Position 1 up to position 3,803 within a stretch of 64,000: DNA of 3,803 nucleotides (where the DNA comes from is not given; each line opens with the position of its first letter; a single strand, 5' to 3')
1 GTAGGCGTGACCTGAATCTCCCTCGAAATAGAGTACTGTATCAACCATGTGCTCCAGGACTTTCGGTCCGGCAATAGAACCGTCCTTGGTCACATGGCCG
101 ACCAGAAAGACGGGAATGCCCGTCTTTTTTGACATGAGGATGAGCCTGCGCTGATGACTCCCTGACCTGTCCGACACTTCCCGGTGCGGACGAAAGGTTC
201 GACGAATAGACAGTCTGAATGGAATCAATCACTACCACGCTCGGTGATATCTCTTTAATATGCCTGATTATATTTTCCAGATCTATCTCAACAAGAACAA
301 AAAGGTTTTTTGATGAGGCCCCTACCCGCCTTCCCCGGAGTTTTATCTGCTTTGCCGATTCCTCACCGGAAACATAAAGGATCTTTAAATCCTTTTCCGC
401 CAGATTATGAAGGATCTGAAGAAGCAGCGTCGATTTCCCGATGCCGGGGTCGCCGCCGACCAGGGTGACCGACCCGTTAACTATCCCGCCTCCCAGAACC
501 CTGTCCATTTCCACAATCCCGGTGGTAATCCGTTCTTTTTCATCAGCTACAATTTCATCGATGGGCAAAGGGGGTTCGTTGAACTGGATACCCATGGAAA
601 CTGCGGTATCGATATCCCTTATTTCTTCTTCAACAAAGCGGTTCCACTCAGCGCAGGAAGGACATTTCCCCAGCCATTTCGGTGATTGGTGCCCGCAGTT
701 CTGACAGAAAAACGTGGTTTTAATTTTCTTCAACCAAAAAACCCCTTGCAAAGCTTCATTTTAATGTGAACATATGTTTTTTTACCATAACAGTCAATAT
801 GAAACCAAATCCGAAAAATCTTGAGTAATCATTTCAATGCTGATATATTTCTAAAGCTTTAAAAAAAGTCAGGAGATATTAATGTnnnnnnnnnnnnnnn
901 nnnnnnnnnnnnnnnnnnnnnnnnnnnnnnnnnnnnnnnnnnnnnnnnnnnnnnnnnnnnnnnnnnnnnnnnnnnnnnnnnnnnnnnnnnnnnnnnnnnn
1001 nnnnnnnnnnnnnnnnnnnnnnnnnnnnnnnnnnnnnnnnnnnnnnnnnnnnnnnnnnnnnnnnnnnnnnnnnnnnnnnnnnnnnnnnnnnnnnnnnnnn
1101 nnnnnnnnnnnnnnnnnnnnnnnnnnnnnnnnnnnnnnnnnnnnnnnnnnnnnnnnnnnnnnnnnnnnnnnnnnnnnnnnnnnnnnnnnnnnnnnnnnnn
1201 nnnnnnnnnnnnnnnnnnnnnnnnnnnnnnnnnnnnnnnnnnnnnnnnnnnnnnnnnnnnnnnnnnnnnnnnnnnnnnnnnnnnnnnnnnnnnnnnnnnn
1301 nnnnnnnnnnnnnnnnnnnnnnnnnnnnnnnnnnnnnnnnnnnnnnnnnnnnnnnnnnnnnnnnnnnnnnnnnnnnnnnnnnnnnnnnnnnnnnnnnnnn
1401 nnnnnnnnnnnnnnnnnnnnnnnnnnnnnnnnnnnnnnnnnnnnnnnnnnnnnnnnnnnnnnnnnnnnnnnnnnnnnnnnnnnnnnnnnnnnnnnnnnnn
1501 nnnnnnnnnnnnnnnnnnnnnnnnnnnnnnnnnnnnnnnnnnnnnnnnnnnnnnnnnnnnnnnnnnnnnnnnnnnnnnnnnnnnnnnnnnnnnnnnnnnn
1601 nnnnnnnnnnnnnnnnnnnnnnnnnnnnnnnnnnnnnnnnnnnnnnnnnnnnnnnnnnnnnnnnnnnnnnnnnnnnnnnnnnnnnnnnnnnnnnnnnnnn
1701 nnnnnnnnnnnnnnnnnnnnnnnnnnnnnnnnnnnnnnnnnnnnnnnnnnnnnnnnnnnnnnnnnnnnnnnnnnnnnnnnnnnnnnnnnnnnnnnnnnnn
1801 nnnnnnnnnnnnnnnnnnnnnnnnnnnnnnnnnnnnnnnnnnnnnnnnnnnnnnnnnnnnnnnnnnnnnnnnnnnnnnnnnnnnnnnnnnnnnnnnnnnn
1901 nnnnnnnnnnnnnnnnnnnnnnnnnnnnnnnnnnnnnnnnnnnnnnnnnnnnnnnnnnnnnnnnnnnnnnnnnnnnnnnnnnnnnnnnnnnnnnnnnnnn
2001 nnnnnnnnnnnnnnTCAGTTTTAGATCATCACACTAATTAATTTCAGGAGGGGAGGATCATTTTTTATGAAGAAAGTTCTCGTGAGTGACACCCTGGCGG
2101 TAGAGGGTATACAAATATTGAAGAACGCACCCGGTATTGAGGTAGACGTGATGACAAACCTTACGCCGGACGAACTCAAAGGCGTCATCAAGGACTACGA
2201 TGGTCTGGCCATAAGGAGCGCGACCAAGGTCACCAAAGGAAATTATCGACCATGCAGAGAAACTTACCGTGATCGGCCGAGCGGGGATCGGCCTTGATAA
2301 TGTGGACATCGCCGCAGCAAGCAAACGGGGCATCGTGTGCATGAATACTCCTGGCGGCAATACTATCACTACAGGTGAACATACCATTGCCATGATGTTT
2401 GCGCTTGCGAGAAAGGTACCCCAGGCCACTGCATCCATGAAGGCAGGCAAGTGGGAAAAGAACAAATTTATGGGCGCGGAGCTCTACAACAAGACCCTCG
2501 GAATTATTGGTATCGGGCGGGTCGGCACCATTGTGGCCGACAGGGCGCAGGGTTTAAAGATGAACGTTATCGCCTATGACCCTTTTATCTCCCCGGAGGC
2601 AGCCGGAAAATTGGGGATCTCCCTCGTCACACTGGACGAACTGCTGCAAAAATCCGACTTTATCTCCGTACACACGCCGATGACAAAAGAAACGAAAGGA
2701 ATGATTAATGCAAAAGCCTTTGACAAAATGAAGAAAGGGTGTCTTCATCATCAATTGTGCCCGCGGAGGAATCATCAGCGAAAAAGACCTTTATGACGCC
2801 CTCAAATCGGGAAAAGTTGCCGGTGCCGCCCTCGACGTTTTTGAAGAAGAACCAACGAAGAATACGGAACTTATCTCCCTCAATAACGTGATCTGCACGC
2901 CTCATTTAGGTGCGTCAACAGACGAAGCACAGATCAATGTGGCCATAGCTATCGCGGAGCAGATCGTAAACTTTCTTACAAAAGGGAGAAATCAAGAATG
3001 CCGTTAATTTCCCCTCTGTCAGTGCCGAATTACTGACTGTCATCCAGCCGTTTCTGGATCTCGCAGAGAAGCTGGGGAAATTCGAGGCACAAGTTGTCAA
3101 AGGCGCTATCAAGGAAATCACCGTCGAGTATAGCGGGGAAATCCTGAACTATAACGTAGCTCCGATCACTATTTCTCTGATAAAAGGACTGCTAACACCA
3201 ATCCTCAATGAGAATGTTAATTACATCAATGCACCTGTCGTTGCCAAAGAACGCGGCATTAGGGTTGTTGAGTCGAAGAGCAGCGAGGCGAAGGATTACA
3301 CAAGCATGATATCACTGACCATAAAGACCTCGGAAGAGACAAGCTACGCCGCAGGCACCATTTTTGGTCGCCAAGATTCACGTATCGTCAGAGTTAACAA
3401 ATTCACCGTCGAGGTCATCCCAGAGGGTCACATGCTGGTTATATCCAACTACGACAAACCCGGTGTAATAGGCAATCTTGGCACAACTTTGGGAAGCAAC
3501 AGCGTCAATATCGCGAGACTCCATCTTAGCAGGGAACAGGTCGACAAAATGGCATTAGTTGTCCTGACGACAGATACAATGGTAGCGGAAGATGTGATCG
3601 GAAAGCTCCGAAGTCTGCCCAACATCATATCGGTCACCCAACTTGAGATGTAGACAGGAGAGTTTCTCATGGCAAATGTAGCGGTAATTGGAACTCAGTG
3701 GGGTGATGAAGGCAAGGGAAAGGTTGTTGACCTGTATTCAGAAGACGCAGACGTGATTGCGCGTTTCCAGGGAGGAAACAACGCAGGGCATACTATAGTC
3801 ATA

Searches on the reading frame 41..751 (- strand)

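Call 42: search_protein_families(library=pfam, proteins=[window:41-751:-], max_evalue=0.0001)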
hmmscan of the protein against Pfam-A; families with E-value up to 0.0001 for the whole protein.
window:41-751:- (236 aa): 6 families
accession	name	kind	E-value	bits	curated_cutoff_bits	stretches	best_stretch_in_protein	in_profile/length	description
PF06745.19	ATPase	-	7.6e-16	58.6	26.6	1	76-146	2-73/231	KaiC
PF13481.12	AAA_25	-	1.4e-12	48.1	27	1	82-190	22-164/195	AAA domain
PF18073.7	Zn_ribbon_LapB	-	6.2e-11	42.2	25.7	1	16-41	3-28/28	Rubredoxin metal binding domain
PF03796.21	DnaB_C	-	1.3e-07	31.8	27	1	75-180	2-111/255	DnaB-like helicase C terminal domain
PF25199.1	nSTAND_NTPase5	-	1.7e-06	28.4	34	1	93-168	41-115/145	Novel STAND NTPase 5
PF13191.12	AAA_16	-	9.6e-05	23.4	32.6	0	94-127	25-58/167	AAA ATPase domain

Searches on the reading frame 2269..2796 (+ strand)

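Call 42: search_protein_families(library=pfam, proteins=[window:2269-2796:+], max_evalue=0.0001)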
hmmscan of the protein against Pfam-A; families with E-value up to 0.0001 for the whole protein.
window:2269-2796:+ (175 aa): 2 families
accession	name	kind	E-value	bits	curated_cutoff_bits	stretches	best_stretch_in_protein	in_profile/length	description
PF02826.25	2-Hacid_dh_C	-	1.7e-39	135.5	25.1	1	40-157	1-120/178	D-isomer specific 2-hydroxyacid dehydrogenase, NAD binding domain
PF00389.36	2-Hacid_dh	-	3.6e-14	53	24.6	1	1-156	64-122/134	D-isomer specific 2-hydroxyacid dehydrogenase, catalytic domain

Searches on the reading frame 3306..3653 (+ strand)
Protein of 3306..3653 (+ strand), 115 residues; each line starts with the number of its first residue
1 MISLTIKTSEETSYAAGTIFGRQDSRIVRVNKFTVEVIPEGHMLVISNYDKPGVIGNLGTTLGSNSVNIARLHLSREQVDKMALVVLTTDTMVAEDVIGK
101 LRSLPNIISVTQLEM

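Call 42: search_protein_families(library=pfam, proteins=[window:3306-3653:+], max_evalue=0.0001)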
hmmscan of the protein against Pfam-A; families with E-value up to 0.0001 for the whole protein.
window:3306-3653:+ (115 aa): 2 families
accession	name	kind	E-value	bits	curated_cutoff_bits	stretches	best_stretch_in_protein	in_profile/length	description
PF01842.31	ACT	-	2.2e-09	37.3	27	1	42-105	1-65/66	ACT domain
PF13291.12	ACT_4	-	5e-05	24.3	27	1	45-111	10-79/80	ACT domain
